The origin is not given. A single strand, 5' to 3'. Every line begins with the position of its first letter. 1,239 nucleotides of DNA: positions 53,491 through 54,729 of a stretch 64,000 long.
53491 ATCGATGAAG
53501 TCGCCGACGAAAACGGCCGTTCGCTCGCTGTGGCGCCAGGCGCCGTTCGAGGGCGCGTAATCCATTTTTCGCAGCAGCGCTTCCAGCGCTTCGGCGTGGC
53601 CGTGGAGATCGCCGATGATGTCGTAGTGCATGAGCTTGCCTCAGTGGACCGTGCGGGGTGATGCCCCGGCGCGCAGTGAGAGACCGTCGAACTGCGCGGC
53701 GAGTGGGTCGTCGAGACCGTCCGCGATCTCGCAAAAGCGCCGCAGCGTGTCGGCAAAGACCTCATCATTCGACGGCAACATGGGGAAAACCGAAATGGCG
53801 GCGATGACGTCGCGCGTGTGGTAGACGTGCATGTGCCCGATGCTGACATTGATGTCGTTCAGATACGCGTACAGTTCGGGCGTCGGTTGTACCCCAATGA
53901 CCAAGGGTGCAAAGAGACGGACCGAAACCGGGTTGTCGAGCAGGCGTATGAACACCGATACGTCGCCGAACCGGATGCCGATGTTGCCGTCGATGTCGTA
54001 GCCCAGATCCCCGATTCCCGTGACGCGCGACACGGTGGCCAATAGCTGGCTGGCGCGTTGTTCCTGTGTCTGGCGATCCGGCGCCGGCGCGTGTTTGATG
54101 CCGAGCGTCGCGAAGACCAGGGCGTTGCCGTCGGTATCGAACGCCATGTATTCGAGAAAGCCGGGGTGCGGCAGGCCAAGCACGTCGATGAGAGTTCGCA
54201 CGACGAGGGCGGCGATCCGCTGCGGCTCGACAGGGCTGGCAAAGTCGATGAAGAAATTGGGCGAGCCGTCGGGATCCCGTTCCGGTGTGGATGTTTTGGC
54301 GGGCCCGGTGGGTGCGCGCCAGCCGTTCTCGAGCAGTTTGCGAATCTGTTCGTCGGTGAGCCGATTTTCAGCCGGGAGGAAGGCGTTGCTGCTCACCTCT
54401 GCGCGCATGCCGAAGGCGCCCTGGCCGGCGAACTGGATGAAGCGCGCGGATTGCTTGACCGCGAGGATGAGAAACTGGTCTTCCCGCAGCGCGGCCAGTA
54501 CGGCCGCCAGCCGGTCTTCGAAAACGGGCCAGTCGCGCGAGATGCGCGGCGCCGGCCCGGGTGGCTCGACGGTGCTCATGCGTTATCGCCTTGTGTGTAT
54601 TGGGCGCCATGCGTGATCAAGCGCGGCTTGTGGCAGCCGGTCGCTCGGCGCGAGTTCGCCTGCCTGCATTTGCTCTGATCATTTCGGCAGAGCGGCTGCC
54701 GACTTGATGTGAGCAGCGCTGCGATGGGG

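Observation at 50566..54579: Operon of a YbjN/TY-Chap-like protein, a calcineurin-like phosphoesterase and an ADP-ribosylglycohydrolase, trailed by two lower-G+C orphan ORFs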

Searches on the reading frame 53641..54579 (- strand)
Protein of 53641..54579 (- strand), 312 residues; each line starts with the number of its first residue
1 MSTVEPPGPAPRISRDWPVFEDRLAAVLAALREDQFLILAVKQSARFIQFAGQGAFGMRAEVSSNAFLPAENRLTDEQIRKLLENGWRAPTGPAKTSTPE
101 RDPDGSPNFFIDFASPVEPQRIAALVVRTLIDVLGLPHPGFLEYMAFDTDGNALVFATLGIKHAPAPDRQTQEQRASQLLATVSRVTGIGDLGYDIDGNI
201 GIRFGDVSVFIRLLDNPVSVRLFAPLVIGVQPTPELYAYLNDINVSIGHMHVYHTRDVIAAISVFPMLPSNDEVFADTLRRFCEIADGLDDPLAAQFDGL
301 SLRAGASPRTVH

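Call 3: search_protein_families(library=pfam, proteins=[window:53641-54579:-], max_evalue=0.1)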
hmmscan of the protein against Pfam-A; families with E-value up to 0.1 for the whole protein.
window:53641-54579:- (312 aa): 3 families
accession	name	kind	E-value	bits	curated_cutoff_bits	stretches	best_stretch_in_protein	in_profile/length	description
PF22552.1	TY-Chap3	-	1.8e-27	96.8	27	1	15-142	1-117/117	T3SS (YopN, CesT) and YbjN peptide-binding chaperone 3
PF22551.1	TY-Chap1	-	1.4e-21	77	27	1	177-299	5-126/132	T3SS (YopN, CesT) and YbjN peptide-binding chaperone 1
PF10722.14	YbjN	-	0.043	14.5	22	0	197-286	23-113/126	Putative bacterial sensory transduction regulator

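Call 4: search_protein_families(library=ncbifam, proteins=[window:53641-54579:-], max_evalue=0.1)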
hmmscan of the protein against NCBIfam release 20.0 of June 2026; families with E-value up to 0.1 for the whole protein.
window:53641-54579:- (312 aa): 0 families

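Call 5: search_protein_families(library=padloc, proteins=[window:53641-54579:-], max_evalue=0.1)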
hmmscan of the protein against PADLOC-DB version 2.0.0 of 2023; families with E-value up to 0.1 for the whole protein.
window:53641-54579:- (312 aa): 0 families

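Call 7: find_homologous_proteins(query=window:53641-54579:-)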
Query window:53641-54579:- (312 aa): 55 proteins with E <= 0.001 among 8000 candidates.
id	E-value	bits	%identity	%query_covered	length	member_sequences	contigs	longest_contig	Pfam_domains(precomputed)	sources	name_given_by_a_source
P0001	2.8e-188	643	92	100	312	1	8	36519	PF22551.2,PF22552.3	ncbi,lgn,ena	-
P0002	1.2e-186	637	92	100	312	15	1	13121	PF22551.2,PF22552.3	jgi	-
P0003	1.2e-152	526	76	100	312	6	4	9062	PF22551.2,PF22552.3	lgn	-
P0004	2.8e-97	344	56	96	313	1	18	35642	PF22551.2,PF22552.3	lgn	-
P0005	1.5e-92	328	49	99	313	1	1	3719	PF22551.2,PF22552.3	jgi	-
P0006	2.7e-88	314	50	94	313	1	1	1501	PF22551.2,PF22552.3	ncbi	-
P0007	6.2e-88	313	50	94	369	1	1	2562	PF22551.2,PF22552.3,PF10722.15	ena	-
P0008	3.4e-86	307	46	100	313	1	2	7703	PF22551.2,PF22552.3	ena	-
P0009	2.5e-85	305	49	95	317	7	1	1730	PF22551.2,PF22552.3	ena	-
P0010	1.3e-84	302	45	100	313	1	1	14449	PF22551.2,PF22552.3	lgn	-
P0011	3.1e-84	301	50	96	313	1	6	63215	PF22551.2,PF22552.3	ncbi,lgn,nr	ncbi:MAG: hypothetical protein JSR42_17240 [Proteobacteria bacterium]|nr:hypothetical protein [Pseud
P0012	5.5e-84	300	48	97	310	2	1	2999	PF22551.2,PF22552.3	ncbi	-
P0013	3.3e-82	294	48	95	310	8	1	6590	PF22551.2,PF22552.3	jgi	jgi:hypothetical protein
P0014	3.8e-82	294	47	98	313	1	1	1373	PF22551.2,PF22552.3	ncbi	-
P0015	4.9e-81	290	45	97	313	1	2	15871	PF22551.2,PF22552.3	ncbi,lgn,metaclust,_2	metaclust:\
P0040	1.2e-61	227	41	91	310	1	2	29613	PF22551.2,PF22552.3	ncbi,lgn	ncbi:MAG: YbjN domain-containing protein [Pseudomonadota bacterium]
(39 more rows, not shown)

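Call 12: find_related_loci(query=A1, collection=genome_contigs, flank=10000)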
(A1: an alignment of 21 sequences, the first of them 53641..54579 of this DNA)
Query A1 (312 aa) in genome_contigs; peptide patterns used: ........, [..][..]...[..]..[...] (x = any residue, [..] = any of these).
187 stretches matched a pattern; 58 encode a relative of the query (tblastn E <= 1e-3); 56 distinct loci.
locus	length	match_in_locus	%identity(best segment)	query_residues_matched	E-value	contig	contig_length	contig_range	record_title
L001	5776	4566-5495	75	1-312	2e-156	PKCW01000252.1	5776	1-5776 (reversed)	MAG: Proteobacteria bacterium isolate Gammapro13 c_000000008609, whole genome shotgun sequence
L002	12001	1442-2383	46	3-312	3e-92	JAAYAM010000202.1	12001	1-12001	MAG: Acidobacteria bacterium isolate AS06rmzACSIP_132 292126_AS06, whole genome shotgun sequence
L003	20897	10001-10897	50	1-299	1e-88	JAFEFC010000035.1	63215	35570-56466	MAG: Proteobacteria bacterium isolate SZAS KAN-75 PROT-KAN-6__35__length-63215, whole genome shotgun sequence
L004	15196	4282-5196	43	7-311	1e-83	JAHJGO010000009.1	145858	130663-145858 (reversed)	MAG: Gammaproteobacteria bacterium isolate Modern_marine_glass_biofilm.mb.74 Modern_marine_glas.mb.74_k141_335409, whole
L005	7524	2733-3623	46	8-299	1e-82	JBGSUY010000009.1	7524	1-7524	MAG: Chromatiaceae bacterium isolate JTS-AC444 k141_1146047, whole genome shotgun sequence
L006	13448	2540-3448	46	1-299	4e-81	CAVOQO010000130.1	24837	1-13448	MAG: uncultured Gammaproteobacteria bacterium isolate MFD09779.bin.2.196 genome assembly, contig: contig_9821, whole gen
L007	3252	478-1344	48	11-299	9e-82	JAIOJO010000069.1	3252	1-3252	MAG: Sulfuricellaceae bacterium isolate MAG_58 contig_43357, whole genome shotgun sequence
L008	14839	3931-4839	43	9-310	1e-79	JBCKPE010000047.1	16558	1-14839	Burkholderiaceae bacterium isolate SLM_MC1B_68-M02 Node_47_length_16558_cov_67.816560, whole genome shotgun sequence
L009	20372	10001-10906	46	12-312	3e-79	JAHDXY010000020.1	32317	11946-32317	MAG: Burkholderiaceae bacterium isolate PRO21 NODE_2236_length_32317_cov_6.222522, whole genome shotgun sequence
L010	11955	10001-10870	48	10-299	1e-78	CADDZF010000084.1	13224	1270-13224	Methylococcaceae bacterium isolate 16 genome assembly, contig: NODE_3347_length_13224_cov_5.306177, whole genome shotgun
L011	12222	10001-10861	46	12-299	2e-78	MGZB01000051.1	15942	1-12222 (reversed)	MAG: Gammaproteobacteria bacterium RIFOXYD12_FULL_61_37 rifoxyd3_full_scaffold_795, whole genome shotgun sequence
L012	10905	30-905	46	9-299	4e-77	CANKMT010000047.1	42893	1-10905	MAG: Betaproteobacteria bacterium isolate TH-Jun18-184 genome assembly, contig: TH-Jun18-C1582, whole genome shotgun seq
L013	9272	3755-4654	44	8-308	6e-76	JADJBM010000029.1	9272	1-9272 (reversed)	MAG: Betaproteobacteria bacterium isolate AalW_18-Q3-R10-53_MAXAC.393 tig00363739-10-93190, whole genome shotgun sequenc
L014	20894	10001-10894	44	3-299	4e-75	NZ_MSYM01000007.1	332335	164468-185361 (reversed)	Rhodoferax antarcticus ANT.BR grfa_new.contig.6_1, whole genome shotgun sequence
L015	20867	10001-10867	46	12-299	2e-75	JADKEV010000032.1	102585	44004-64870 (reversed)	MAG: Betaproteobacteria bacterium isolate Rand_18-Q3-R56-63_BATAC.171 tig00009717-10-1025570, whole genome shotgun seque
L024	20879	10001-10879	39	5-296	4e-63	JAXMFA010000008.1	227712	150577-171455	MAG: Burkholderiaceae bacterium isolate STL-PRO76 C2.181.fa-8, whole genome shotgun sequence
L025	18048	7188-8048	40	12-297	5e-62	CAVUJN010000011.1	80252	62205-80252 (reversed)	MAG: uncultured beta proteobacterium isolate MFD04716.bin.1.408 genome assembly, contig: contig_3225, whole genome shotg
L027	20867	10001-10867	39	12-299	1e-59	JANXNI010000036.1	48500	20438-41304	MAG: Burkholderiales bacterium isolate 339R_concoct_73_sub 339R_k141_1093310, whole genome shotgun sequence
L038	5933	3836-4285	47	15-165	3e-35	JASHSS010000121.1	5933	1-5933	MAG: Bryobacteraceae bacterium isolate JOPF133 JOPF_NEAR_contig_203182, whole genome shotgun sequence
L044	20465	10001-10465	43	3-162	4e-31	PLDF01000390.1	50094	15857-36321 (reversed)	MAG: Bryobacterales bacterium isolate palsa_243 73.20111000_P2M.18_contig_635, whole genome shotgun sequence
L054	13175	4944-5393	41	9-163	2e-34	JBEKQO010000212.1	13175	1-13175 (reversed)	MAG: Terriglobia bacterium isolate SPRUCE 48 SPRUCE_48_212, whole genome shotgun sequence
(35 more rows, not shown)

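Call 14: find_encoding_contigs(protein=P0001, flank=8000, max_places=4)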
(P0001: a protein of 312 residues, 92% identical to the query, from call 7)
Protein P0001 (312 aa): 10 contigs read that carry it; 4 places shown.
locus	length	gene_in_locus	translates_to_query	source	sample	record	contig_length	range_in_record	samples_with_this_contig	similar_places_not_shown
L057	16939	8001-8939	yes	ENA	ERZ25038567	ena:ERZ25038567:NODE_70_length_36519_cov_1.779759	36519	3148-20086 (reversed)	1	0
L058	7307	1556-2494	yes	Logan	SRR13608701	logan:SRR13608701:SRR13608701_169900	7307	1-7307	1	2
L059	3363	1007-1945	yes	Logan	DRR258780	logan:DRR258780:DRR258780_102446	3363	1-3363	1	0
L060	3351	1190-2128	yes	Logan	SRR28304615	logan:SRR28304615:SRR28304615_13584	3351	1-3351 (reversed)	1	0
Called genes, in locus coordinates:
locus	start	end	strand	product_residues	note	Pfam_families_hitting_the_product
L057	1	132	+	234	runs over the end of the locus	PF01569:PAP2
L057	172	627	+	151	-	PF05573:NosL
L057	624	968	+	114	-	-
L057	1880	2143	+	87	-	PF04319:NifZ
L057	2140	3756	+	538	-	PF00881:Nitroreductase (weak)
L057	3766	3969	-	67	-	PF04328:Sel_put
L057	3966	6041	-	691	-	PF02554:CstA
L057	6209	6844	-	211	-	PF01625:PMSR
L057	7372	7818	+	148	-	PF02580:Tyr_Deacylase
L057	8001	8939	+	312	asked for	PF22552:TY-Chap3, PF22551:TY-Chap1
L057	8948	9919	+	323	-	PF00149:Metallophos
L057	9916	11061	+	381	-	PF03747:ADP_ribosyl_GH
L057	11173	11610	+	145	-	-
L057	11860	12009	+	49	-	-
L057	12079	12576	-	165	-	-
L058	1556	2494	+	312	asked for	PF22552:TY-Chap3, PF22551:TY-Chap1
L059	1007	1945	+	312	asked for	PF22552:TY-Chap3, PF22551:TY-Chap1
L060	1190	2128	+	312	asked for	PF22552:TY-Chap3, PF22551:TY-Chap1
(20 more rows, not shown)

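Call 15: find_encoding_contigs(protein=P0004, flank=8000, max_places=3)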
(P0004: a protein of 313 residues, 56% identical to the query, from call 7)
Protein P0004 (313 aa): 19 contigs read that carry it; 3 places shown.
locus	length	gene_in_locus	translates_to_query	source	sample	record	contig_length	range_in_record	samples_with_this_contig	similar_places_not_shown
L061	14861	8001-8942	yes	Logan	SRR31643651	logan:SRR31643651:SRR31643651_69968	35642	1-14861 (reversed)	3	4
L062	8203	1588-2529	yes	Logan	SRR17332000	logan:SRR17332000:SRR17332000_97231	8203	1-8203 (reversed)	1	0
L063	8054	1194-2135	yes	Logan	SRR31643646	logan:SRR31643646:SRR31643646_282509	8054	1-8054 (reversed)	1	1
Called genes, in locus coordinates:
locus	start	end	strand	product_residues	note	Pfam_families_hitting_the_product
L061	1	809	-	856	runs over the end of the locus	-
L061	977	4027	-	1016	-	PF02463:SMC_N (faint), PF13476:AAA_23, PF13555:AAA_29 (weak), PF13558:SbcC_Walker_B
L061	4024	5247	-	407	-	PF00149:Metallophos, PF12850:Metallophos_2 (faint), PF12320:SbcD_C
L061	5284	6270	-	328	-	PF08220:HTH_DeoR (weak), PF13280:WYL, PF25583:WCX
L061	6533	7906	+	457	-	PF05762:VWA_CoxE (faint), PF00092:VWA, PF13519:VWA_2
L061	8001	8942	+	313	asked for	PF22552:TY-Chap3, PF22551:TY-Chap1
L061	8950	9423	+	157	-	PF00293:NUDIX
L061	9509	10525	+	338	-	-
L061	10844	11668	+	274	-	PF20796:PDDEXK_13, PF22558:REase-ARP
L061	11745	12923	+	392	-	-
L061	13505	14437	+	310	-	PF01548:DEDD_Tnp_IS110 (weak), PF02371:Transposase_20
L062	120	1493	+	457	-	PF05762:VWA_CoxE (faint), PF00092:VWA, PF13519:VWA_2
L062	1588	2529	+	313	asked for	PF22552:TY-Chap3, PF22551:TY-Chap1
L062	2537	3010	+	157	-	PF00293:NUDIX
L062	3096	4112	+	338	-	-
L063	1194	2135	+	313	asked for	PF22552:TY-Chap3, PF22551:TY-Chap1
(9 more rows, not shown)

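Call 21: search_protein_families(library=pfam, proteins=[L025:5220-6023:-, L008:1228-2190:-, L003:13879-14676:+, L014:8865-9764:-, L038:2296-3525:-, L027:7389-8393:+, L044:11086-12537:+, L024:7898-8887:+, L004:5288-5845:+, L054:2189-3655:+], max_evalue=0.01)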
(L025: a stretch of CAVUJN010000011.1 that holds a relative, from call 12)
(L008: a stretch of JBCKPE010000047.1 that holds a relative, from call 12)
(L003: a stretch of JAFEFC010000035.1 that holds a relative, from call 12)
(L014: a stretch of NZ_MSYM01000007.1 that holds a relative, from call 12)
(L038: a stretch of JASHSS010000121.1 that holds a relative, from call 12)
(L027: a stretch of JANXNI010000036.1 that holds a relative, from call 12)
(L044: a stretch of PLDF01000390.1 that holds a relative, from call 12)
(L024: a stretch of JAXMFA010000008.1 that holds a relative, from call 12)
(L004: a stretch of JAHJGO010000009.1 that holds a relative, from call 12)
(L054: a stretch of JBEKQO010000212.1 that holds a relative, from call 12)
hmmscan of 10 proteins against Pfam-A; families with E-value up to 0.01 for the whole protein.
L025:5220-6023:- (267 aa): 1 family
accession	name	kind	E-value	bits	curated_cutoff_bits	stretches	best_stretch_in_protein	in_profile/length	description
PF03747.19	ADP_ribosyl_GH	-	8e-33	114.8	26.2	1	1-228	3-281/287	ADP-ribosylglycohydrolase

L008:1228-2190:- (320 aa): 4 families
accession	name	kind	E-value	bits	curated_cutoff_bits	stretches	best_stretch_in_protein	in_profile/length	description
PF13280.12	WYL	-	2.1e-18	66.5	21.8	1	143-210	3-70/70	WYL domain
PF25583.1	WCX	-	7.4e-18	65.1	23.9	1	242-315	5-75/76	WCX domain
PF08279.18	HTH_11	-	2.4e-07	30.9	25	1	12-60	7-54/55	HTH domain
PF13443.12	HTH_26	-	0.0021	18.7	22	0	12-38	4-29/63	Cro/C1-type HTH DNA-binding domain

L003:13879-14676:+ (265 aa): 0 families

L014:8865-9764:- (299 aa): 1 family
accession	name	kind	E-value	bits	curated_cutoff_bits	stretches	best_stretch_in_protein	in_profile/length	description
PF13280.12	WYL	-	1.2e-11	44.9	21.8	1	122-186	2-67/70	WYL domain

L038:2296-3525:- (409 aa): 0 families

L027:7389-8393:+ (334 aa): 0 families

L044:11086-12537:+ (483 aa): 1 family
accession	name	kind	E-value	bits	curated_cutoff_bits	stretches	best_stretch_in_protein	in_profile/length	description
PF11855.13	DUF3375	-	1.1e-154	516.3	28.6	1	9-476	2-474/474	Protein of unknown function (DUF3375)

L024:7898-8887:+ (329 aa): 1 family
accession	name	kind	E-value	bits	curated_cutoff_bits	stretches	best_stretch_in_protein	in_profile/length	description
PF00850.24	Hist_deacetyl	-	4.8e-28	98.8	27.9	2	71-205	26-171/298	Histone deacetylase domain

L004:5288-5845:+ (185 aa): 3 families
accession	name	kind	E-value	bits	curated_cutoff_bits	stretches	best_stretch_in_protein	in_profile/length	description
PF13328.12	HD_4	-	6.8e-17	62.1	27.2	1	17-144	1-135/156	HD domain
PF01966.28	HD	-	3.7e-07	30.9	22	1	41-132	4-115/116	HD domain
PF17377.7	DUF5399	-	0.0017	18.5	25.5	1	102-138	21-57/140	Family of unknown function (DUF5399)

L054:2189-3655:+ (488 aa): 2 families
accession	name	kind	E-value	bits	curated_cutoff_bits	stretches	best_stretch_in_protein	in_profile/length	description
PF11074.14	DUF2779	-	5.6e-41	140.2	23.3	1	294-418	1-126/126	Domain of unknown function(DUF2779)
PF13482.12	RNase_H_2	-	0.00011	22.7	22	1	336-485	33-164/165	RNase_H superfamily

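Call 58: find_related_loci(query=A1, collection=viral_contigs, flank=8000)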
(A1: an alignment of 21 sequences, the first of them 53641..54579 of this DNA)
Query A1 (312 aa) in viral_contigs; peptide patterns used: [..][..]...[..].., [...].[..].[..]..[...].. (x = any residue, [..] = any of these).
10 stretches matched a pattern, but none encodes a relative of the query by tblastn (E <= 1e-3).

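Call 64: search_protein_families(library=pfam, proteins=[L061:11745-12923:+, L061:9509-10525:+, L003:14742-15593:+, L013:4943-7687:+, L010:6232-7983:+], max_evalue=0.01)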
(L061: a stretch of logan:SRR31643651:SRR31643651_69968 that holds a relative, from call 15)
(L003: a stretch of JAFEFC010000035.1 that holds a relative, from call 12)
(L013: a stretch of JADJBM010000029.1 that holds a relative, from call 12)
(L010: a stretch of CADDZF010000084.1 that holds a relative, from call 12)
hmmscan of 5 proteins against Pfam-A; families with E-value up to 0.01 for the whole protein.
L061:11745-12923:+ (392 aa): 0 families

L061:9509-10525:+ (338 aa): 0 families

L003:14742-15593:+ (283 aa): 0 families

L013:4943-7687:+ (914 aa): 1 family
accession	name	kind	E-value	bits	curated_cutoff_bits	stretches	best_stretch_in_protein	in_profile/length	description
PF12705.13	PDDEXK_1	-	9.4e-11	42.6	22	1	632-787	3-147/247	PD-(D/E)XK nuclease superfamily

L010:6232-7983:+ (583 aa): 3 families
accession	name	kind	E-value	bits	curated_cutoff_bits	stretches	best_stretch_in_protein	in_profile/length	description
PF07728.20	AAA_5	-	4.5e-14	53.1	22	1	282-444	1-139/139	AAA domain (dynein-related subfamily)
PF00004.35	AAA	-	0.0027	18.6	21.2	0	283-446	1-123/131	ATPase family associated with various cellular activities (AAA)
PF13401.12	AAA_22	-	0.0061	17.3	27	0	283-392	8-110/130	AAA domain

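Call 66: list_cluster_members(proteins=[P0001, P0003, P0011, P0040])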
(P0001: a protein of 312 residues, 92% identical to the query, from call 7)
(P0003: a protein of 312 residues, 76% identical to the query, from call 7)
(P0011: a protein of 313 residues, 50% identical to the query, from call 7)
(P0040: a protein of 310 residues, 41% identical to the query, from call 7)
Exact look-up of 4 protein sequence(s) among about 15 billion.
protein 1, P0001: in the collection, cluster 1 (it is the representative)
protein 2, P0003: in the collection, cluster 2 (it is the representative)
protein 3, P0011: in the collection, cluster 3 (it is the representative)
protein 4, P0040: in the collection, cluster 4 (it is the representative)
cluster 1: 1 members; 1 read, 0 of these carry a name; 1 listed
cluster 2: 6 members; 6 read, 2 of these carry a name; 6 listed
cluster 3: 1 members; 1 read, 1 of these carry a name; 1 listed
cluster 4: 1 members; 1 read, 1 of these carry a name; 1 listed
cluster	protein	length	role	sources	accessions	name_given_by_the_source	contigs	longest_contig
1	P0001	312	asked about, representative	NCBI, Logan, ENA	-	-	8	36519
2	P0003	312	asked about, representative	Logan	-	-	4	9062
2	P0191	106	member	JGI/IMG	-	hypothetical protein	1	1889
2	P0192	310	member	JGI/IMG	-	hypothetical protein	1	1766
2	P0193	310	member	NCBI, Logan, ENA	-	-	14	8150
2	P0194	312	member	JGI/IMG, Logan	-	-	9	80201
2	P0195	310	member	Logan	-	-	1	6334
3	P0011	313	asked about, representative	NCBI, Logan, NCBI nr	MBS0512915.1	MAG: hypothetical protein JSR42_17240 [Proteobacteria bacterium] | hypothetical protein [Pseudomonadota bacterium]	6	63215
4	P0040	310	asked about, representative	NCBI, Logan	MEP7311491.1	MAG: YbjN domain-containing protein [Pseudomonadota bacterium]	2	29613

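Call 69: find_encoding_contigs(protein=P0003, flank=8000, max_places=3)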
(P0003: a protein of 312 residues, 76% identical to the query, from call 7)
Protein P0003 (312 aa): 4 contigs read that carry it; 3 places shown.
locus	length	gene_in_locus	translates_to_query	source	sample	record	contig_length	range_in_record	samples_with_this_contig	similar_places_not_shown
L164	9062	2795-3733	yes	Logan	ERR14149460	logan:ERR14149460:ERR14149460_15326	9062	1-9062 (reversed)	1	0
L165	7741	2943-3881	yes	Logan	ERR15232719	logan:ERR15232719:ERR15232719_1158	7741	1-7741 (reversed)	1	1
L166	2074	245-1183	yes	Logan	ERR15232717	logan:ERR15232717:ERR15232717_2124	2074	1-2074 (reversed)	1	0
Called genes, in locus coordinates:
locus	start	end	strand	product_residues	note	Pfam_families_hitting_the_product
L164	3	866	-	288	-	?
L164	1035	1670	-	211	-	PF01625:PMSR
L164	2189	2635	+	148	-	PF02580:Tyr_Deacylase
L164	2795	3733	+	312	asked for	PF22552:TY-Chap3, PF22551:TY-Chap1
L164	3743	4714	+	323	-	PF00149:Metallophos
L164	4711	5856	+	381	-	PF03747:ADP_ribosyl_GH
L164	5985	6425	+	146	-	-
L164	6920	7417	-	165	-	-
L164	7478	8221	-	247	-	-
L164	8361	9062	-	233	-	?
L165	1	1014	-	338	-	?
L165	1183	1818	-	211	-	PF01625:PMSR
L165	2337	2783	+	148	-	PF02580:Tyr_Deacylase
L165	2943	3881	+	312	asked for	PF22552:TY-Chap3, PF22551:TY-Chap1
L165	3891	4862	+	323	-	PF00149:Metallophos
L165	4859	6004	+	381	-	PF03747:ADP_ribosyl_GH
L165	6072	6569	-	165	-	-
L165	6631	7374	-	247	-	-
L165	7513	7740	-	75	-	?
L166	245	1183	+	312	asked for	PF22552:TY-Chap3, PF22551:TY-Chap1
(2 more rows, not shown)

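Call 74: search_protein_families(library=phrogs, proteins=[window:53641-54579:-], max_evalue=0.01)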
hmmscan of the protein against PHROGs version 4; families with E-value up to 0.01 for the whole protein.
window:53641-54579:- (312 aa): 0 families
